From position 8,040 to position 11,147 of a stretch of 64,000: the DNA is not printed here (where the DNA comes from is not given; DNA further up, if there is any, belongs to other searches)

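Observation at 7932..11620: Candidate undescribed defence module: HEPN-like (Rx4H) gene + 935-aa DUF4062/TIR-like helical-repeat giant + Zn-ribbon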

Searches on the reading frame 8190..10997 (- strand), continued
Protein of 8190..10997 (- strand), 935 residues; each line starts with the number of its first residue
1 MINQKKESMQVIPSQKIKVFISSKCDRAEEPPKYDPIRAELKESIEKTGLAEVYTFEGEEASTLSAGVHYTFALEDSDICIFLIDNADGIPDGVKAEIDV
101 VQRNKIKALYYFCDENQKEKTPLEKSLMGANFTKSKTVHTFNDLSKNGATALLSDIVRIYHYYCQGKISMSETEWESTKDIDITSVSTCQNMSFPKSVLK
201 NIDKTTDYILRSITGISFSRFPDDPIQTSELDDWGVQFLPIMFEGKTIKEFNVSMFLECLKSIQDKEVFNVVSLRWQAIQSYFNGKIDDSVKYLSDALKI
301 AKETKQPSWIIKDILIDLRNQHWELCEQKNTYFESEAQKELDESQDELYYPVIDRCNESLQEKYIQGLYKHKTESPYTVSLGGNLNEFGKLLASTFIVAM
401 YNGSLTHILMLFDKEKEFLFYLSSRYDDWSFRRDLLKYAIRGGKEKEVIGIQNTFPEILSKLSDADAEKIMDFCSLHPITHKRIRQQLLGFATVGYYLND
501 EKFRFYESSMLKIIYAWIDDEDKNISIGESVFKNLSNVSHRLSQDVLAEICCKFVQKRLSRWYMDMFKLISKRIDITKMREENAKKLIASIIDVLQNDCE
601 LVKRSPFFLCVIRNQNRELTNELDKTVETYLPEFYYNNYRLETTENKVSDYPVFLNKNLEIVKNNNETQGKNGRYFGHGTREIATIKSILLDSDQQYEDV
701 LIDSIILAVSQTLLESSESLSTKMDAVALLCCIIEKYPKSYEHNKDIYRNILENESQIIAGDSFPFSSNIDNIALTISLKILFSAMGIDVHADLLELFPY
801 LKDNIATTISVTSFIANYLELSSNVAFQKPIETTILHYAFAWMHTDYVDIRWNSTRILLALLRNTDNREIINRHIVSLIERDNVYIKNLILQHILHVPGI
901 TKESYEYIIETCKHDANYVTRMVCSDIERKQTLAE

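Call 28: search_protein_representatives(protein=window:8190-10997:-)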
Query: 935 residues. Proteins with E-value up to 0.001 (for the whole library): 669; up to 1e-10: 535; up to 1e-30: 311. The best 150 are listed.
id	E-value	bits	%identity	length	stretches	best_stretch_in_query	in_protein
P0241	2.4e-263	892.9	47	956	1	2-929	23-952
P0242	3.4e-246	836.1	45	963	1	5-926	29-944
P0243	5.4e-235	799.0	43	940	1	11-928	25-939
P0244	8.3e-235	798.4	44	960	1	9-926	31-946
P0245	2.1e-231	787.1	43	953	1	13-925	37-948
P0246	2.6e-229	780.2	44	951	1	9-930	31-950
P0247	4.3e-229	779.5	42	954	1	9-931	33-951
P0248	3.8e-227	773.1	42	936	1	10-926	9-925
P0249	5.8e-222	755.9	41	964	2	180-926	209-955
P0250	6.9e-220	749.0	40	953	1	4-929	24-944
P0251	3.5e-218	743.4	42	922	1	11-929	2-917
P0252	1.3e-216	738.2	41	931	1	9-925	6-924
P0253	1.1e-212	725.2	41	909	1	12-925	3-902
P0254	9.3e-211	718.8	52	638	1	5-635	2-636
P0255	8.3e-210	715.7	43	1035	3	229-925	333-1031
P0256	7.3e-207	706.0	40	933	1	9-928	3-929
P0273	1.3e-160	552.9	34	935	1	9-928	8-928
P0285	5.3e-138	478.1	32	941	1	8-924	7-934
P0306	4.3e-110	385.8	31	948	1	3-931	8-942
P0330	2.6e-88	313.7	27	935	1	32-929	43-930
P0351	3.1e-77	277.1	26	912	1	12-930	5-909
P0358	8.3e-74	265.7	26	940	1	15-923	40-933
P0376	8.9e-68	245.8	24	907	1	9-924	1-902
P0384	2.4e-66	241.0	24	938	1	19-923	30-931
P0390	5.4e-64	233.3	26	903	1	15-924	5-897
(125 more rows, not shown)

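Call 50: search_dna_similar(query=window:8190-10997:-, collection=plasmids, mode=protein, max_evalue=0.001, max_rows=25)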
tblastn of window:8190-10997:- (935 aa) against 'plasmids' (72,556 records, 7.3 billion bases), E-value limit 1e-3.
No match.

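Call 58: predict_structure(alignment_id=A2)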
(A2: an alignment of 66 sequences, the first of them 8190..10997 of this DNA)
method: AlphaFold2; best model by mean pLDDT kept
length: 935 residues; sequences in the alignment: 66
mean_pLDDT: 89.6   pTM: 0.76
mean pLDDT of the five models: 89.6, 89.6, 88.5, 87.0, 86.7
residues with pLDDT >= 90: 665; 70-90: 211; 50-70: 28; < 50: 31
segments of 3 or more residues with pLDDT < 50: 1-9, 170-191
pLDDT, mean of each block of 10 residues (from residue 1): 42 81 86 87 88 83 80 90 91 89 89 90 81 81 82 83 67 37 43 66 92 78 74 95 93 94 92 98 97 98 93 97 95 93 90 92 93 85 82 95 96 96 92 96 93 92 96 95 97 97 97 96 93 95 97 96 96 95 97 95 94 94 94 94 92 95 92 80 95 89 97 91 95 95 97 92 69 95 96 96 92 96 89 96 93 97 94 96 95 92 96 96 95 89
secondary structure, 60 per line:
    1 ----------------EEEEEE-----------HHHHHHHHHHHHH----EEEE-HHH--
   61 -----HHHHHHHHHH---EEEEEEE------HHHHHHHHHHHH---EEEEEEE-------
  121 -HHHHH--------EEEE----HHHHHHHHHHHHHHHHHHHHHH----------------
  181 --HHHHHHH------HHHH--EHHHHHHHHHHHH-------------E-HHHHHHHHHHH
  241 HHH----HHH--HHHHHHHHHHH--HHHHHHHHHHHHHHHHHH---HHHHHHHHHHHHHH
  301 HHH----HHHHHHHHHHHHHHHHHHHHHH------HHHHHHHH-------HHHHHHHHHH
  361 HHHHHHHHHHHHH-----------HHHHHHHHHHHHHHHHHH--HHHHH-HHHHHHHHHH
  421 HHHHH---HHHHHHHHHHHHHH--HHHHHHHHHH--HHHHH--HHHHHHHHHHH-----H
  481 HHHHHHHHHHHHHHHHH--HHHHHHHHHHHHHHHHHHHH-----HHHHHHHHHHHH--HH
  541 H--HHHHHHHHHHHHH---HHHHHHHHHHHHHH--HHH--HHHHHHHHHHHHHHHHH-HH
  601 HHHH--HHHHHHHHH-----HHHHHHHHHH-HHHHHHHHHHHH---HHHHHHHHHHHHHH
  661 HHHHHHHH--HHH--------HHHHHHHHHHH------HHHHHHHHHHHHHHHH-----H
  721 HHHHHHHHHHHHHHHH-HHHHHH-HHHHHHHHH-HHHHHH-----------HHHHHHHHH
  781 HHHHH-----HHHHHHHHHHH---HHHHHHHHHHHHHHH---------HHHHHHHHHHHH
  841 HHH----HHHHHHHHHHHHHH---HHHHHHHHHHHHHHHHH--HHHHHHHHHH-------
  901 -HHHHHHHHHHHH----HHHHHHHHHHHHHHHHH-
elements in order (helices of 4 or more, strands of 3 or more residues): E17-22 H34-46 E51-54 H66-75 E79-85 H92-103 E107-113 H122-126 E135-138 H143-164 H183-189 H196-199 H203-214 H230-243 H253-263 H266-283 H287-303 H308-329 H336-343 H351-373 H385-402 H405-409 H411-425 H429-442 H445-454 H457-461 H464-474 H480-497 H500-519 H525-536 H544-556 H560-573 H581-597 H599-604 H607-615 H621-630 H632-643 H647-668 H682-692 H699-714 H720-736 H738-743 H745-753 H755-760 H772-785 H791-801 H805-819 H829-843 H848-861 H865-881 H884-893 H902-913 H918-934

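Call 62: fold_search(model_id=the predicted structure, library=pdb)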
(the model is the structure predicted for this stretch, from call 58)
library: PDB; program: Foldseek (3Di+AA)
matches with E <= 10: 1010; with E <= 0.001: 2
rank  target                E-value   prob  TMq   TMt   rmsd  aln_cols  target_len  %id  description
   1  4a0c_B                2.1e-04  1.00  0.17  0.15  24.0       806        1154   11  Structure of the CAND1-CUL4B-RBX1 complex (released 2011-11-30)
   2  6iur_E                5.5e-04  1.00  0.17  0.25  25.4       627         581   11  A phosphatase complex STRN3-PP2Aa (released 2019-12-04)
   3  7z8t_D                1.4e-03  1.00  0.18  0.15  26.4       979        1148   11  CAND1-SCF-SKP2 CAND1 engaged SCF rocked (released 2023-04-19)
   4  8u89_A                1.7e-03  1.00  0.18  0.26  23.6       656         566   11  The structure of the PP2A-B56Delta holoenzyme mutant - E197K (released 2024-01-10)
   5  8cdj_D                1.7e-03  1.00  0.21  0.22  26.6       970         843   11  CAND1 b-hairpin++-SCF-SKP2 CAND1 rolling SCF engaged (released 2023-04-19)
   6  8or2_C                2.5e-03  0.99  0.17  0.15  26.4       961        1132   11  CAND1-CUL1-RBX1-DCNL1 (released 2023-06-28)
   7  7nj1_A                2.6e-03  0.95  0.13  0.11  23.9       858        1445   11  CryoEM structure of the human Separase-Securin complex (released 2021-08-04)
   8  5owu_A                3.2e-03  1.00  0.28  0.30  19.6       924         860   11  Kap95:Nup1 complex (released 2017-10-25)
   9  3w3w_A                3.2e-03  0.97  0.16  0.15  23.1       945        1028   10  Crystal structure of Kap121p bound to Ste12p (released 2013-04-10)
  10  1u6g_C                3.2e-03  0.97  0.16  0.14  27.1      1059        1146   10  Crystal Structure of The Cand1-Cul1-Roc1 Complex (released 2004-12-14)
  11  6iur_F                3.9e-03  1.00  0.18  0.27  26.2       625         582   11  A phosphatase complex STRN3-PP2Aa (released 2019-12-04)
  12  2xwu_B                4.4e-03  0.98  0.18  0.18  23.7       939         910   11  CRYSTAL STRUCTURE OF IMPORTIN 13 - UBC9 COMPLEX (released 2010-12-29)
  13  6xte_A                4.7e-03  0.99  0.18  0.16  22.1       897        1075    9  Human karyopherin RanBP5 (isoform-1) (released 2020-04-22)
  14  3dw8_A                5.3e-03  1.00  0.17  0.26  23.8       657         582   10  Structure of a Protein Phosphatase 2A Holoenzyme with B55 subunit (released 2008-10-07)
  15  2pf4_A                6.1e-03  1.00  0.18  0.25  24.5       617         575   12  Crystal structure of the full-length simian virus 40 small t antigen complexed with the protein phosphatase 2A Aalpha  (released 2007-08-07)
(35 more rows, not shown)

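Call 68: search_protein_families(library=phrogs, proteins=[window:8190-10997:-], max_evalue=0.01)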
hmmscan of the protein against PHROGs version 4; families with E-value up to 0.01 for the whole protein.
window:8190-10997:- (935 aa): 1 family
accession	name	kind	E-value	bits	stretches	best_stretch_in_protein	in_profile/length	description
phrog_34141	-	unknown function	0.0089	17.6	0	620-643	14-37/78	-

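Call 71: search_protein_families(library=pfam, alignment_id=A6, max_evalue=0.00001)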
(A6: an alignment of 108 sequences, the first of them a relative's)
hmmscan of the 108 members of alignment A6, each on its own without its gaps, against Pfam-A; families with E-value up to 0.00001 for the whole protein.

A. member 1, L001:1432-2859:+ (476 aa): 2 families
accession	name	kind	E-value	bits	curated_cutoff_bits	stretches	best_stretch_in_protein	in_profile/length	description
PF04055.27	Radical_SAM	-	1.5e-16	61.5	29.5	1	137-271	3-149/166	Radical SAM superfamily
PF13186.11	SPASM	-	8.2e-06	26.5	21.5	0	352-399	1-52/67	Iron-sulfur cluster-binding domain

B. families by the number of members that match (of 108 scanned): 110 families (the first 25 are shown)
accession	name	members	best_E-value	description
PF12728.13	HTH_17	4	2.5e-15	Helix-turn-helix domain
PF00270.35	DEAD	4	1e-10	DEAD/DEAH box helicase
PF00239.26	Resolvase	3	2e-43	Resolvase, N terminal domain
PF04851.21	ResIII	3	3.1e-30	Type III restriction enzyme, res subunit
PF02463.25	SMC_N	3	2.5e-08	RecF/RecN/SMC N terminal domain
PF13651.11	EcoRI_methylase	2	3.2e-132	Adenine-specific methyltransferase EcoRI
PF02086.21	MethyltransfD12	2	7.4e-58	D12 class N6 adenine-specific DNA methyltransferase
PF12682.12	Flavodoxin_4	2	7.6e-40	Flavodoxin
PF00005.33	ABC_tran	2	1.8e-30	ABC transporter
PF13481.12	AAA_25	2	1.8e-29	AAA domain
PF13749.12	HATPase_c_4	2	4.7e-29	Putative ATP-dependent DNA helicase recG C-terminal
PF00589.27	Phage_integrase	2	1.1e-25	Phage integrase family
PF07508.19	Recombinase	2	4.2e-24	Recombinase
PF04326.19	SLFN_AlbA_2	2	1e-23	Schlafen, AlbA_2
PF05168.19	HEPN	2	1.9e-23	HEPN domain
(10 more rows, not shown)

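Call 72: search_protein_families(library=padloc, alignment_id=A6, max_evalue=1e-10)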
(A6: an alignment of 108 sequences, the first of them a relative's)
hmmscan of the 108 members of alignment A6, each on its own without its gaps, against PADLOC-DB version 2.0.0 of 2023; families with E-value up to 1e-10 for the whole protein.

A. member 1, L001:1432-2859:+ (476 aa): 0 families

B. families by the number of members that match (of 108 scanned): 193 families (the first 25 are shown)
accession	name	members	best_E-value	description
PDLC03287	MTase_II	2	9.1e-172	Type II methyltransferase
PDLC03418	REase_II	2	2.1e-154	Type II restriction enzyme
PDLC03297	MTase_II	2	1.5e-109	Type II methyltransferase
PDLC05043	PDC-S57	2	1.7e-95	-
PDLC03547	REase_II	2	6.8e-89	Type II restriction enzyme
PDLC03257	MTase_II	2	3.4e-75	Type II methyltransferase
PDLC03292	MTase_II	2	2.9e-68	Type II methyltransferase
PDLC03383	MTase_II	2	3.1e-63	Type II methyltransferase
PDLC05041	PDC-S57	2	1.7e-49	-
PDLC03298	MTase_II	2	1.2e-42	Type II methyltransferase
PDLC04962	PDC-S22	2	1.1e-41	-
PDLC03448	REase_II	2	4.7e-38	Type II restriction enzyme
PDLC03720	oMTase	2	1.4e-36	orphan methyltransferase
PDLC03373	MTase_II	2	1.2e-35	Type II methyltransferase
PDLC03294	MTase_II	2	5.7e-32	Type II methyltransferase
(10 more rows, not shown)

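Call 74: list_cluster_members(proteins=[P0256, P0273, P0285, P0306, P0330, P0351, P0358, P0376, P0384, P0390])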
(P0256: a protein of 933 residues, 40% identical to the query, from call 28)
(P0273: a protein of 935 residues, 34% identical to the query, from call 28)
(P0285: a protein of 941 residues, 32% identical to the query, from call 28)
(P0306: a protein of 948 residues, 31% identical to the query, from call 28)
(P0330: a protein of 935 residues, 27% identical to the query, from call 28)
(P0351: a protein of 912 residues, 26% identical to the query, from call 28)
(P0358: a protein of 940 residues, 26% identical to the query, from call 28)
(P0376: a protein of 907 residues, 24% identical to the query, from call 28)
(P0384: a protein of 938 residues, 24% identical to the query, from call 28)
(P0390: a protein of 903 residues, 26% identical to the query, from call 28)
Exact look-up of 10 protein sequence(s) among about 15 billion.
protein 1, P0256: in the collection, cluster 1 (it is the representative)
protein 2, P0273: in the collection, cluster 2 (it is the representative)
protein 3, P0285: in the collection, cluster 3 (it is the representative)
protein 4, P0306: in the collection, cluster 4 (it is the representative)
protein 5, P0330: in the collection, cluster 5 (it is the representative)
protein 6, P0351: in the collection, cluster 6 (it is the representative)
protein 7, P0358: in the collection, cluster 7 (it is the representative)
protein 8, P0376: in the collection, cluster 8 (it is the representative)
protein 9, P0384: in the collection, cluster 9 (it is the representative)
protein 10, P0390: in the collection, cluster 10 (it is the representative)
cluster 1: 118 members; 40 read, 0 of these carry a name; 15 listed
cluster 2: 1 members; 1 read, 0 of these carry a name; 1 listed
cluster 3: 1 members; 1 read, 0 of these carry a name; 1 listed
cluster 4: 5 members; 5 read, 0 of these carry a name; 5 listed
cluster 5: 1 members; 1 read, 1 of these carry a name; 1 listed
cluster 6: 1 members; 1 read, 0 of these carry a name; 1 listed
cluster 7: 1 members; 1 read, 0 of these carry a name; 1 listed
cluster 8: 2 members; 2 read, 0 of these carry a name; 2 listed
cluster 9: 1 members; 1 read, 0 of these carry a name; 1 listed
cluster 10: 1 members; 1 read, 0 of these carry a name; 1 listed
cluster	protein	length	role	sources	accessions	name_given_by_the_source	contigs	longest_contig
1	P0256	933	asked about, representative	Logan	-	-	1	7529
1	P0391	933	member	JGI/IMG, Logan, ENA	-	-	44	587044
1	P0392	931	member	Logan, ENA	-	-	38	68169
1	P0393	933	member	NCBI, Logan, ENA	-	-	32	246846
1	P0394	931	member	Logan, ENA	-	-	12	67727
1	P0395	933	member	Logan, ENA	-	-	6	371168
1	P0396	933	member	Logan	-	-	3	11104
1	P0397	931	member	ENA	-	-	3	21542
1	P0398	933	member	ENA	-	-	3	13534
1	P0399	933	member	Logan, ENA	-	-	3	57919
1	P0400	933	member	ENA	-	-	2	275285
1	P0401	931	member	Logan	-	-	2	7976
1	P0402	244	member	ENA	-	-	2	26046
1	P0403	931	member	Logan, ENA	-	-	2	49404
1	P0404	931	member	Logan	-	-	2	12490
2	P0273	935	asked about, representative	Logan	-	-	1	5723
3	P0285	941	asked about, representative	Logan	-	-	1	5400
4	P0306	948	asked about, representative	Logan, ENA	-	-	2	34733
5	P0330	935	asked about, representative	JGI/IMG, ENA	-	hypothetical protein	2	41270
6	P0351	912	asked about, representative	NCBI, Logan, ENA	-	-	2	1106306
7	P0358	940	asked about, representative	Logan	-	-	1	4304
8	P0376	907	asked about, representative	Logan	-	-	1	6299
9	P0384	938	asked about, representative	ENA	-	-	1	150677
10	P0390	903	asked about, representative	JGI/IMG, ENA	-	-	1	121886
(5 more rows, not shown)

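Call 82: search_dna_similar(query=window:8190-10997:-, collection=phages, mode=protein, max_evalue=0.001, max_rows=20)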
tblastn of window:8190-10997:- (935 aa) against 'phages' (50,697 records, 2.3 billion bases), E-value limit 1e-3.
No match.
